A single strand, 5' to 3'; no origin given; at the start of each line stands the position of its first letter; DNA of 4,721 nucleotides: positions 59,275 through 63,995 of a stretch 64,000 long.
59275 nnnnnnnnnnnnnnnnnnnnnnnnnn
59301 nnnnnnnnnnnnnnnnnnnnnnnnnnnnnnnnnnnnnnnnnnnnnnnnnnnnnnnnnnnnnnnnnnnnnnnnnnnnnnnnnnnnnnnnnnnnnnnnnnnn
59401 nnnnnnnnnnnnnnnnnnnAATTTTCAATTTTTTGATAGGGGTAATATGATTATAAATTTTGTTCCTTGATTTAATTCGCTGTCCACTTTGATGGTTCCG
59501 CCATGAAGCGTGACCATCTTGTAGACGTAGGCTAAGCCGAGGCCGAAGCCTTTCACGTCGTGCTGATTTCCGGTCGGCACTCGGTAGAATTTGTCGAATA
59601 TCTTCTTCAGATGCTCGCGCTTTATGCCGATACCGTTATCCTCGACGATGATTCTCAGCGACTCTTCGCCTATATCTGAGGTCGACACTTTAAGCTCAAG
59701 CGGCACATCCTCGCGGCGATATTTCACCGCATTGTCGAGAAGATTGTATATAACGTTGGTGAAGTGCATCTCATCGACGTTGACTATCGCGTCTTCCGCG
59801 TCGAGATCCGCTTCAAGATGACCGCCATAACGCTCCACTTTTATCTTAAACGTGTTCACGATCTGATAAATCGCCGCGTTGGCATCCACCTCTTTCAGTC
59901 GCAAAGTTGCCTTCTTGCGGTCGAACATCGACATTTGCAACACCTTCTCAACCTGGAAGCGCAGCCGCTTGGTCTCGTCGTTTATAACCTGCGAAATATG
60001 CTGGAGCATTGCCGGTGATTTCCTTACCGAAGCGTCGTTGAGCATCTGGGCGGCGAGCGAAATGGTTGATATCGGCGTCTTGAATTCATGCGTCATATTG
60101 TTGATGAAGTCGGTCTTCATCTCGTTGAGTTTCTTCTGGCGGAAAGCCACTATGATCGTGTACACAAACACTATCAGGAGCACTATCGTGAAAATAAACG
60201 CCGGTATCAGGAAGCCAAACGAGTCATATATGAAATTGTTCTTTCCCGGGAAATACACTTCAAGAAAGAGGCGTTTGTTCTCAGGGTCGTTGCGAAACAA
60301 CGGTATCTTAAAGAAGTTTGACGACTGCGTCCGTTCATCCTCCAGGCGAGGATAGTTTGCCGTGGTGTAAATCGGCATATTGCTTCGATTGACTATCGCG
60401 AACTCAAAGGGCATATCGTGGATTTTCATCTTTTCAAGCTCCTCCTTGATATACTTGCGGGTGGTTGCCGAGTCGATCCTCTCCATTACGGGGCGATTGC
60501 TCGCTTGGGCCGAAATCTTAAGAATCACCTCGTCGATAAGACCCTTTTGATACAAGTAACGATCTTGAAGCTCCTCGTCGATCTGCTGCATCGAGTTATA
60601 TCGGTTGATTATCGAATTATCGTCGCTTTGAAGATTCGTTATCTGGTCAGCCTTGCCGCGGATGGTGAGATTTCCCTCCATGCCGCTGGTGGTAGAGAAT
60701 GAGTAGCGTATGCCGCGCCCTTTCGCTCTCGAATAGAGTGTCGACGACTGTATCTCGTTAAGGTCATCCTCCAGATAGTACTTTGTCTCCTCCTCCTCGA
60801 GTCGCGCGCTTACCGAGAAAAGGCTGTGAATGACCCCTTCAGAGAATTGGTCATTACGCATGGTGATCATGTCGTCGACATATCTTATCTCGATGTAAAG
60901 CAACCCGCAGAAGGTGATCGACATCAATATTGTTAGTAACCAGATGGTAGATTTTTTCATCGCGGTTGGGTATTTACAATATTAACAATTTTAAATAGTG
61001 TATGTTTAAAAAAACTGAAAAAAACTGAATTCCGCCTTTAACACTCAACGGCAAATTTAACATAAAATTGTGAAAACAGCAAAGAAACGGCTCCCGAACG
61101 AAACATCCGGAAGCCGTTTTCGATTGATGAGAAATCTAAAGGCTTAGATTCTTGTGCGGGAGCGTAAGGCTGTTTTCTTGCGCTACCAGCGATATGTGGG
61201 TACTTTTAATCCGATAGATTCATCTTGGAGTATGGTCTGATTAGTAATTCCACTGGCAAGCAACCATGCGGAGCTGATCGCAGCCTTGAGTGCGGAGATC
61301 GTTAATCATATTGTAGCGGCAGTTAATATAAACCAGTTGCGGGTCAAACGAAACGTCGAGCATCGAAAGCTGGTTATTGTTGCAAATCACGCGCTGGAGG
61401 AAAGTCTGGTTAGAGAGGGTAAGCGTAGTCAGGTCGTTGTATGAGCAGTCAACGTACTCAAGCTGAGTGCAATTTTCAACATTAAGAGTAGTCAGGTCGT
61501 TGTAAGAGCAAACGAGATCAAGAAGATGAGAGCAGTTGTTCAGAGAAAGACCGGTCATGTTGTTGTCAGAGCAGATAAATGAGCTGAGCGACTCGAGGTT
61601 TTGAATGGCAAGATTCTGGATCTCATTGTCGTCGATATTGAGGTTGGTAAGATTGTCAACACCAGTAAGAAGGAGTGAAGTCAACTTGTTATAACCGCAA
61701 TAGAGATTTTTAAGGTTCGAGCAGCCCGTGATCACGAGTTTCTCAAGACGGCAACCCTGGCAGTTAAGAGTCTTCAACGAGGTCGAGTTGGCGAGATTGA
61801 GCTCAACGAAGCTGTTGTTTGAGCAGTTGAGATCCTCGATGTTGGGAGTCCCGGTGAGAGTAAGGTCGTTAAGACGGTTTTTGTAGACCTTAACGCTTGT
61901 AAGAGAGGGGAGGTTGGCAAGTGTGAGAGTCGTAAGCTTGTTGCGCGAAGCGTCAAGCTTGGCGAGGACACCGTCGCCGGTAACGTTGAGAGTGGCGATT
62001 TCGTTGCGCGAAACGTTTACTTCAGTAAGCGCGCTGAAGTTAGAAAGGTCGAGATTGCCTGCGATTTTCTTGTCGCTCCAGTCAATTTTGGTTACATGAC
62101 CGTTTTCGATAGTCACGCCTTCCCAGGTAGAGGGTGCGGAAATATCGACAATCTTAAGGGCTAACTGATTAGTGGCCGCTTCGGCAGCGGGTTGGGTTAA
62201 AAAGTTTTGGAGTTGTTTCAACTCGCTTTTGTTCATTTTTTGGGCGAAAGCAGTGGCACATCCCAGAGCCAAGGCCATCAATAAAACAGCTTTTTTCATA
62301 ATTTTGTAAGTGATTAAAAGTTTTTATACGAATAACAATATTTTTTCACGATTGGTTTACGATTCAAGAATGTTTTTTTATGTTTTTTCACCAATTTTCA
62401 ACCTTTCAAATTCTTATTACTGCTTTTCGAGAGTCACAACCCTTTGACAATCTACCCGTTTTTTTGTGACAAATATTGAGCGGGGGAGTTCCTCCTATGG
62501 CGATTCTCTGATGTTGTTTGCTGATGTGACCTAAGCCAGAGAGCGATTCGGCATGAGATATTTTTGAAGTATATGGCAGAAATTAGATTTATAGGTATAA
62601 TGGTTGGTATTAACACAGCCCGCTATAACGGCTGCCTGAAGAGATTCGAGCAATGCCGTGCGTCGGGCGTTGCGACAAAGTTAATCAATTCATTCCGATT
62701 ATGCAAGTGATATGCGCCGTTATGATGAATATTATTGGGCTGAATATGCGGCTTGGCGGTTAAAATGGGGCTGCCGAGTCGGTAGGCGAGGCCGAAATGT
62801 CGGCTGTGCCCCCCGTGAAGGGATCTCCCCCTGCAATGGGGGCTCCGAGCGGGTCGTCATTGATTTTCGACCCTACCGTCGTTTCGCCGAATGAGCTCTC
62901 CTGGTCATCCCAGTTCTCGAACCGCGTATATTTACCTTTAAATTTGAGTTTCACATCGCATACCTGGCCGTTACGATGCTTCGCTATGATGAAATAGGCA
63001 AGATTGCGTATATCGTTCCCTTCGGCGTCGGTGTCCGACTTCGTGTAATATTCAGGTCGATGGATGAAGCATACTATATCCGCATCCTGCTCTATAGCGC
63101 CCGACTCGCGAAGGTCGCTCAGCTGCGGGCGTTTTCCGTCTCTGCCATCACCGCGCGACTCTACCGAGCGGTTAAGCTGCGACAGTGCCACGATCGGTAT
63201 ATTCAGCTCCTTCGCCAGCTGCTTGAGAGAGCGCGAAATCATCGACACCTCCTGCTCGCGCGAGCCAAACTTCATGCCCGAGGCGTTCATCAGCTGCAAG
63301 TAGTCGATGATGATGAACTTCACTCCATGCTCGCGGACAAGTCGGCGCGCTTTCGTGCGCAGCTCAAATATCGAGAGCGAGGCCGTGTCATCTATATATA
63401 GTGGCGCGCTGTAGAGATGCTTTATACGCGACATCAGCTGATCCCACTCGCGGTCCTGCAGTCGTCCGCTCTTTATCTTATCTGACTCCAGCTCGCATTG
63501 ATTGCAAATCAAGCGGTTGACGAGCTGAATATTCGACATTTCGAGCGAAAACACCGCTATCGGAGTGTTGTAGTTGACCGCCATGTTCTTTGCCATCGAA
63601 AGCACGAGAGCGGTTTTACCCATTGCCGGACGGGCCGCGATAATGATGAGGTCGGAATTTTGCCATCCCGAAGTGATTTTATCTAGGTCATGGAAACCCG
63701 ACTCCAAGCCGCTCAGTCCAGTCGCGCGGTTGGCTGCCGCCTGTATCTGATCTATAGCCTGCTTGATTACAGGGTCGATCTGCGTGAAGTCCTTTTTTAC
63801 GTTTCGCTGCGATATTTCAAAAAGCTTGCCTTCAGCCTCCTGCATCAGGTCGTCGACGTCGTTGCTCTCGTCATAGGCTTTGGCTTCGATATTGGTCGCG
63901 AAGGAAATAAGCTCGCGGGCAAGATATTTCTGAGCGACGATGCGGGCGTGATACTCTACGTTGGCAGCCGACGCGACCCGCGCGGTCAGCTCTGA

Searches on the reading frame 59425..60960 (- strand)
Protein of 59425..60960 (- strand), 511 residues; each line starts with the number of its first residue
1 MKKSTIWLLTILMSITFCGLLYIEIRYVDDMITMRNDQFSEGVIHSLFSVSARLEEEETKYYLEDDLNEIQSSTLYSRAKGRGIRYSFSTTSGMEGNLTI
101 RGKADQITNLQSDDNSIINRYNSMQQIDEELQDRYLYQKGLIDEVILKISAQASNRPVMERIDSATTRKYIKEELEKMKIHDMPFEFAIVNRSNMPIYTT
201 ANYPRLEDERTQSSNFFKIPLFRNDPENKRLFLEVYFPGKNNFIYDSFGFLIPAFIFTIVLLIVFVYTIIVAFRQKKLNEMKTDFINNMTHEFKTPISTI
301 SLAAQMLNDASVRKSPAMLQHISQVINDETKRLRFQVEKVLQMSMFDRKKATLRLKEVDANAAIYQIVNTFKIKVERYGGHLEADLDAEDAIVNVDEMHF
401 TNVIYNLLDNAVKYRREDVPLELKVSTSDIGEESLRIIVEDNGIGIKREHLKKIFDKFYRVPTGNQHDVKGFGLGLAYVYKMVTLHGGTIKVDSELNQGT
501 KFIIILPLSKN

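Call 44: search_protein_families(library=pfam, proteins=[window:59425-60960:-], max_evalue=0.0001)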
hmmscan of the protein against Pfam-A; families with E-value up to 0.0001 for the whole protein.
window:59425-60960:- (511 aa): 2 families
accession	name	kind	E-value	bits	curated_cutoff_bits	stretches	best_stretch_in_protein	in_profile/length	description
PF02518.31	HATPase_c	-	2.1e-27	96.2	26.4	1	396-509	2-110/111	Histidine kinase-, DNA gyrase B-, and HSP90-like ATPase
PF00512.31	HisKA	-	3.4e-13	49.9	26.9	1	281-347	1-64/66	His Kinase A (phospho-acceptor) domain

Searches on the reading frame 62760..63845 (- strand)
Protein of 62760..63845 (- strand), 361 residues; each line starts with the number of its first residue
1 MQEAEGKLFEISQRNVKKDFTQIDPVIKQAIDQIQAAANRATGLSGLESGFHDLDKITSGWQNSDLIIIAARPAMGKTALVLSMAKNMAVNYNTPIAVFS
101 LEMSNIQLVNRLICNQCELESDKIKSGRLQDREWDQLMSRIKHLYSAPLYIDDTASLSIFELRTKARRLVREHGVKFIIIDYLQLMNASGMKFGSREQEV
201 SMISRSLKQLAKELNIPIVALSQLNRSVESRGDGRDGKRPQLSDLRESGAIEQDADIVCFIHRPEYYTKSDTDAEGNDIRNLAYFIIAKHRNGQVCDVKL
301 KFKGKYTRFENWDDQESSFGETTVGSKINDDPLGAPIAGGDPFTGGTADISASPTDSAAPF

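Call 44: search_protein_families(library=pfam, proteins=[window:62760-63845:-], max_evalue=0.0001)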
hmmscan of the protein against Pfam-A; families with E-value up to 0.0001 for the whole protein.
window:62760-63845:- (361 aa): 3 families
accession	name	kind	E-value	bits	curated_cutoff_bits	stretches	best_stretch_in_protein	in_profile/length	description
PF03796.21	DnaB_C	-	1.9e-108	362.1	27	1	46-311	1-255/255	DnaB-like helicase C terminal domain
PF13481.12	AAA_25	-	9.2e-09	35.6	27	1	45-223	13-189/195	AAA domain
PF20307.4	divDNAB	-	4.6e-06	26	26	0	173-225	199-251/356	Divergent DnaB-like ATPase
